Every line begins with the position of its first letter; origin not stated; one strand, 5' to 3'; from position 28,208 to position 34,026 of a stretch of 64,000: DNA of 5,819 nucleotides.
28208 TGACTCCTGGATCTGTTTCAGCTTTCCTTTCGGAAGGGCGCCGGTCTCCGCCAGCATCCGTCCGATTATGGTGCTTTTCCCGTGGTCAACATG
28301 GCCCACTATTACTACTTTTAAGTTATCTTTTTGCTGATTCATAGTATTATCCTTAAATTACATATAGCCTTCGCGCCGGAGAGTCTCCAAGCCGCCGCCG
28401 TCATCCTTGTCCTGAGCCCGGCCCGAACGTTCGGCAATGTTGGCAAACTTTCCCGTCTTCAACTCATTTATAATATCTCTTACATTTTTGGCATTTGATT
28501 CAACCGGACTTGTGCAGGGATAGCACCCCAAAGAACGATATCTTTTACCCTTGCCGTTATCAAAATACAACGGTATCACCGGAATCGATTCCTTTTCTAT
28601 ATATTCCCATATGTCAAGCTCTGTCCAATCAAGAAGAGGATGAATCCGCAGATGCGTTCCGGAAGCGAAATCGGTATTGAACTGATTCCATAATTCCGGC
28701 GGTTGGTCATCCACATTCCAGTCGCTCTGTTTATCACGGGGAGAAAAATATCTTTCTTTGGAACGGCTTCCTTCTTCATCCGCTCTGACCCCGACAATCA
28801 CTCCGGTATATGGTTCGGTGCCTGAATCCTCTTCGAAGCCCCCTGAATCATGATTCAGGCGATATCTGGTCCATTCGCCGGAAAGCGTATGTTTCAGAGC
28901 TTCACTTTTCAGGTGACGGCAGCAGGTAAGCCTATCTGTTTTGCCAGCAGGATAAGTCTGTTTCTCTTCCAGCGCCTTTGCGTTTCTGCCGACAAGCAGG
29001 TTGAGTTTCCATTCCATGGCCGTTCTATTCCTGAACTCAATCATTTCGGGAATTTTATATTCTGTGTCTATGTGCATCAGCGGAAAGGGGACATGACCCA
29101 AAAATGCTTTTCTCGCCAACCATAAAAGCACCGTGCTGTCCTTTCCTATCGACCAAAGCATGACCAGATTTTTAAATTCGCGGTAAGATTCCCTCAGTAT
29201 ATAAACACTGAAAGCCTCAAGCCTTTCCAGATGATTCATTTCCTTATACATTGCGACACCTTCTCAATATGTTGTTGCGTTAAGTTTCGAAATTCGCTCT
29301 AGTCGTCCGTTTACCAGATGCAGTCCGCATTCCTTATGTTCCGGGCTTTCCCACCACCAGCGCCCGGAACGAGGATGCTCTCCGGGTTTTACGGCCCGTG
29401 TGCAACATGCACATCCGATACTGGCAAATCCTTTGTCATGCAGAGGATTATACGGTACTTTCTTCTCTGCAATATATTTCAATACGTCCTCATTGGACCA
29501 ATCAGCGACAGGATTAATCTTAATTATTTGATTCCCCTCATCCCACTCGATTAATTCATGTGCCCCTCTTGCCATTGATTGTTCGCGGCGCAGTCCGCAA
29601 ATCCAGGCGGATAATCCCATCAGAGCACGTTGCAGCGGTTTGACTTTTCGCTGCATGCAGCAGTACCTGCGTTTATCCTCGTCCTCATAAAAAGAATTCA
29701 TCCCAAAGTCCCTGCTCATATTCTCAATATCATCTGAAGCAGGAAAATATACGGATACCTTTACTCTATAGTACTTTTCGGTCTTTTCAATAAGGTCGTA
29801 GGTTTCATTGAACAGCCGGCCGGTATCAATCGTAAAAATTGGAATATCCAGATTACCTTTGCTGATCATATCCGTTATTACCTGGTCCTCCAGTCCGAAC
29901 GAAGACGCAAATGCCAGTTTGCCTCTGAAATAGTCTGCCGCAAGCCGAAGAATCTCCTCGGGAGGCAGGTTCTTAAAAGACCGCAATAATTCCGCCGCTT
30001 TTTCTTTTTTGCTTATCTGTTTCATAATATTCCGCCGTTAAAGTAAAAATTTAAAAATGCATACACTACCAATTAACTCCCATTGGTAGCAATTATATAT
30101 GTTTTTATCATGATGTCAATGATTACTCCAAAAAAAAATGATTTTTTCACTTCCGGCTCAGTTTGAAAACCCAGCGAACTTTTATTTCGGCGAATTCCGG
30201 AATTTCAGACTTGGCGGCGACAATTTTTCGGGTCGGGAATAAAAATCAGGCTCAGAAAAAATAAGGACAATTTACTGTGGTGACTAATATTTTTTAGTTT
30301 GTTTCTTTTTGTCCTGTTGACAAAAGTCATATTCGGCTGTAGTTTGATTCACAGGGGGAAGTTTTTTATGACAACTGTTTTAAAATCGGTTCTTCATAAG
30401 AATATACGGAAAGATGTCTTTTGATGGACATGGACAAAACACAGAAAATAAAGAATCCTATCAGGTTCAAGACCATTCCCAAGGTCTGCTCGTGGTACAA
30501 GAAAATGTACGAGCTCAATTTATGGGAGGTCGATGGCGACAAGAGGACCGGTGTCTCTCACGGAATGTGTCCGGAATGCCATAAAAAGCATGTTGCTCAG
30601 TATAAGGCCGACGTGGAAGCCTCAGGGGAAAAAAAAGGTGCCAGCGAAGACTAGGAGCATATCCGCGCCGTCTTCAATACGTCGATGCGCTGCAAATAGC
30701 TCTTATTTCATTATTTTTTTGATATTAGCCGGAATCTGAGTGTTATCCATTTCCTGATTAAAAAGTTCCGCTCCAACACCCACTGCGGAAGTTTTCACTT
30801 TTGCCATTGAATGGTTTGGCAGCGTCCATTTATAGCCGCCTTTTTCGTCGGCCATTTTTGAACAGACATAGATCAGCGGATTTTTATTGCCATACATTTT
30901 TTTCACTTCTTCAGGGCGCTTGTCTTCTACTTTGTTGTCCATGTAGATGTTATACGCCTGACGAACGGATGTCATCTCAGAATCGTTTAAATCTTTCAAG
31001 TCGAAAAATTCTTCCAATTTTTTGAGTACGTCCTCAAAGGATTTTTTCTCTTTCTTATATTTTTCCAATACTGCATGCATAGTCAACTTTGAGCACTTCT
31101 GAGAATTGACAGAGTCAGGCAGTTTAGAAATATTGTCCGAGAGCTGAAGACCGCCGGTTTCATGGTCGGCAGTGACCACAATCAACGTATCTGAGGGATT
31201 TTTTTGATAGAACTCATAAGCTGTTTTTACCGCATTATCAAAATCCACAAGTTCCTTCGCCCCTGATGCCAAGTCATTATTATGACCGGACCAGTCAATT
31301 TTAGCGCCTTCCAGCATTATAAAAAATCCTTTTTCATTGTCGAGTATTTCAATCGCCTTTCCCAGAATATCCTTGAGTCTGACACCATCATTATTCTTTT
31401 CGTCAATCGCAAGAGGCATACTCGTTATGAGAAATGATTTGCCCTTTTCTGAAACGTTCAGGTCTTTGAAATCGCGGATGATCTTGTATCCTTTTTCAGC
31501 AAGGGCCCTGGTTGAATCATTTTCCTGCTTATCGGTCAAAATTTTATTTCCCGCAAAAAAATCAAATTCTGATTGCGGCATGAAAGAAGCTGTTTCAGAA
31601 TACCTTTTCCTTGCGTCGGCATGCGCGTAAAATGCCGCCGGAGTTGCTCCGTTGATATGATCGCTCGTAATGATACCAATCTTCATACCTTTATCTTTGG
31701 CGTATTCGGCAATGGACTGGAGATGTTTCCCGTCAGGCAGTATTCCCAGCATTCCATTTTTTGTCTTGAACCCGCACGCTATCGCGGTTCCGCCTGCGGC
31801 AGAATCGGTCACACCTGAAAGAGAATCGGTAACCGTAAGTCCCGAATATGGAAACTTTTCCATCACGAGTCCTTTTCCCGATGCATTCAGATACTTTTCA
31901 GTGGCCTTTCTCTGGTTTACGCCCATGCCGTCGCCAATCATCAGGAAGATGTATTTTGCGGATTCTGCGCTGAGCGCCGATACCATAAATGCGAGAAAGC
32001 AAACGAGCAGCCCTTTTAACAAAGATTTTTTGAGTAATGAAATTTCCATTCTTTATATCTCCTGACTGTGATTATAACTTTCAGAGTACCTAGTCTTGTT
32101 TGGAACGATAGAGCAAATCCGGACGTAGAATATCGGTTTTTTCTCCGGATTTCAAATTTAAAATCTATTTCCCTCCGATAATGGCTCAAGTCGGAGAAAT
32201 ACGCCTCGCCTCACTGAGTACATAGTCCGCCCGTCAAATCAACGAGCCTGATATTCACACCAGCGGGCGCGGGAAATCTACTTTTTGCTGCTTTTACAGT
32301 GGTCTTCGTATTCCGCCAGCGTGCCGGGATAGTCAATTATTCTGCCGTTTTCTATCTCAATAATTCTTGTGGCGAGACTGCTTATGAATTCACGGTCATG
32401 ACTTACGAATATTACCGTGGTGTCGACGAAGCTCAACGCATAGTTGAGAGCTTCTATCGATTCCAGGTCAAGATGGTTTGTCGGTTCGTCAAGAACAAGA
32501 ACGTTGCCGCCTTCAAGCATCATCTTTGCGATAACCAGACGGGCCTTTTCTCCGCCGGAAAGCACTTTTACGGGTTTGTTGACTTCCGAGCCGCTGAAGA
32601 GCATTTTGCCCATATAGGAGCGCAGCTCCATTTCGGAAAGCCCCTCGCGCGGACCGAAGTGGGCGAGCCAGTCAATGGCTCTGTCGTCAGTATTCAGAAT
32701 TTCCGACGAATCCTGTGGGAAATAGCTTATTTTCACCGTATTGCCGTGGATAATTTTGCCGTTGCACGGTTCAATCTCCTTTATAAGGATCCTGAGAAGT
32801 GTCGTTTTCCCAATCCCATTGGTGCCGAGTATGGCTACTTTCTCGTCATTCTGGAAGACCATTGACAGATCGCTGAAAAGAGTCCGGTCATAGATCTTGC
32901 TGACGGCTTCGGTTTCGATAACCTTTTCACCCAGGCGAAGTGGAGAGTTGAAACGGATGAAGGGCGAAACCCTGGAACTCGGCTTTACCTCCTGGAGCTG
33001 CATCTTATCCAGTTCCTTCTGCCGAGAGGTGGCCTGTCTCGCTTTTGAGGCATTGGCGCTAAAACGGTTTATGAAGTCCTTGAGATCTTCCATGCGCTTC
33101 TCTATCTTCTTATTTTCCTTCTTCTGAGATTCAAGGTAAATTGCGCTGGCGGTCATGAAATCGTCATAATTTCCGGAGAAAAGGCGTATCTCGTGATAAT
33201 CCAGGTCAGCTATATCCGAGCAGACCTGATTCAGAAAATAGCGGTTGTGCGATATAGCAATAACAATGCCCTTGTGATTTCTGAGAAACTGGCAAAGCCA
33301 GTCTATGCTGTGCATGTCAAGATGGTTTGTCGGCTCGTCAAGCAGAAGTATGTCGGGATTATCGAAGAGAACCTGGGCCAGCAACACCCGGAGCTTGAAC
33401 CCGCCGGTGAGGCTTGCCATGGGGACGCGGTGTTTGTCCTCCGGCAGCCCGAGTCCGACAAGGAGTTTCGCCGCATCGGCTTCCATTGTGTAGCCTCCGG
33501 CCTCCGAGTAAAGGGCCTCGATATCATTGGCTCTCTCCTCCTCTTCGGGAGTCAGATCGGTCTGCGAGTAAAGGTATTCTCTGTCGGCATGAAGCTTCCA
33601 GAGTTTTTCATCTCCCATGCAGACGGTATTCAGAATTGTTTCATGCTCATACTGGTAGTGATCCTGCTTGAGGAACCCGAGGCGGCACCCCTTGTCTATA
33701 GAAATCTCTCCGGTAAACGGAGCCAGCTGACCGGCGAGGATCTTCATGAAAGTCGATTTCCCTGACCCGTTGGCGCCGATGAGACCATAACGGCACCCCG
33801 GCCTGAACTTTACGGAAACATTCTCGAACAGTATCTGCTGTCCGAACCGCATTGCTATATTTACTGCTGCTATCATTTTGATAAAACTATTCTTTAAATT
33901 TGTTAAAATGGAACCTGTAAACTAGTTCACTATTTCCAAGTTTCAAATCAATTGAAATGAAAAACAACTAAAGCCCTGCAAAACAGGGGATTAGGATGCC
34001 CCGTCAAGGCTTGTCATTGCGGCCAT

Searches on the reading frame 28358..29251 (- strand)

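Call 30: search_protein_families(library=pfam, proteins=[window:28358-29251:-])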
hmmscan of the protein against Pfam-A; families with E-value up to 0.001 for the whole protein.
window:28358-29251:- (297 aa): 1 family
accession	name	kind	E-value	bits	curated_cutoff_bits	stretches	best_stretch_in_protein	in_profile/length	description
PF01507.26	PAPS_reduct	-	8e-40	137.1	22.5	1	28-249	1-175/175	Phosphoadenosine phosphosulfate reductase domain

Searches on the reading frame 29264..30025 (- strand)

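Call 30: search_protein_families(library=pfam, proteins=[window:29264-30025:-])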
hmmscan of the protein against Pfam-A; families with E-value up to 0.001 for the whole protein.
window:29264-30025:- (253 aa): 1 family
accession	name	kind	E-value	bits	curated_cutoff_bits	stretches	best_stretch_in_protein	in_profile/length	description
PF01507.26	PAPS_reduct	-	6.8e-46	156.9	22.5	1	37-211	2-175/175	Phosphoadenosine phosphosulfate reductase domain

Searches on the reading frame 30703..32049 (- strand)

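Call 30: search_protein_families(library=pfam, proteins=[window:30703-32049:-])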
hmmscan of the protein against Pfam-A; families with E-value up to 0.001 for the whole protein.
window:30703-32049:- (448 aa): 2 families
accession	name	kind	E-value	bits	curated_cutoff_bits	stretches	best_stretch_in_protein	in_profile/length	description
PF00245.25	Alk_phosphatase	-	6.8e-60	203.6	24.4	2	31-163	1-138/423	Alkaline phosphatase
PF01676.23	Metalloenzyme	-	7.2e-06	26.1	24.3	1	35-298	4-202/252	Metalloenzyme superfamily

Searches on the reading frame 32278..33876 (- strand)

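Call 30: search_protein_families(library=pfam, proteins=[window:32278-33876:-])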
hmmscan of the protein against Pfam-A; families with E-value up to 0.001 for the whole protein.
window:32278-33876:- (532 aa): 20 families
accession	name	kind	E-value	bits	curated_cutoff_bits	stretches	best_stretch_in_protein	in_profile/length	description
PF00005.33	ABC_tran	-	1.4e-47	162.2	25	2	18-184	2-137/137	ABC transporter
PF12848.13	ABC_tran_Xtn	-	3.2e-24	85.3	25.9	1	224-302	2-78/85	ABC transporter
PF13304.12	AAA_21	-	8.3e-18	65.9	27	2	31-75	3-53/304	AAA domain, putative AbiEii toxin, Type IV TA system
PF02463.25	SMC_N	-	9.5e-09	35.4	40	0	270-501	109-205/220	RecF/RecN/SMC N terminal domain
PF13555.12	AAA_29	-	3.8e-07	30.2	27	0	17-44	12-39/61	P-loop containing region of AAA domain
PF13175.12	AAA_15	-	9e-07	29.3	32.1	0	334-365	14-44/374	AAA ATPase domain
PF13476.12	AAA_23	-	5.8e-06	27.5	27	0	18-48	11-40/201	AAA domain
PF03193.22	RsgA_GTPase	-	8.6e-06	26.1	30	0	31-61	110-140/174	RsgA GTPase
PF20720.3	nSTAND3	-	3.3e-05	24.1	27.2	0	338-370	11-43/155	Novel STAND NTPase 3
PF05272.17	VapE-like_dom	-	4.5e-05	23.5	25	0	9-56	29-79/217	Virulence-associated protein E-like domain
PF13173.12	AAA_14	-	6.8e-05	23.3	27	0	346-395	4-44/129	AAA domain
PF05729.18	NACHT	-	9.4e-05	22.7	26.7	0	347-368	3-24/167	NACHT domain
PF01935.23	DUF87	-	0.00015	22.4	23.2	0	346-368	25-47/220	Helicase HerA, central domain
PF00910.28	RNA_helicase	-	0.00018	22.4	21.5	0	32-63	3-34/105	RNA helicase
PF13238.12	AAA_18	-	0.00019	22.3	29.4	0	347-395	1-52/128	AAA domain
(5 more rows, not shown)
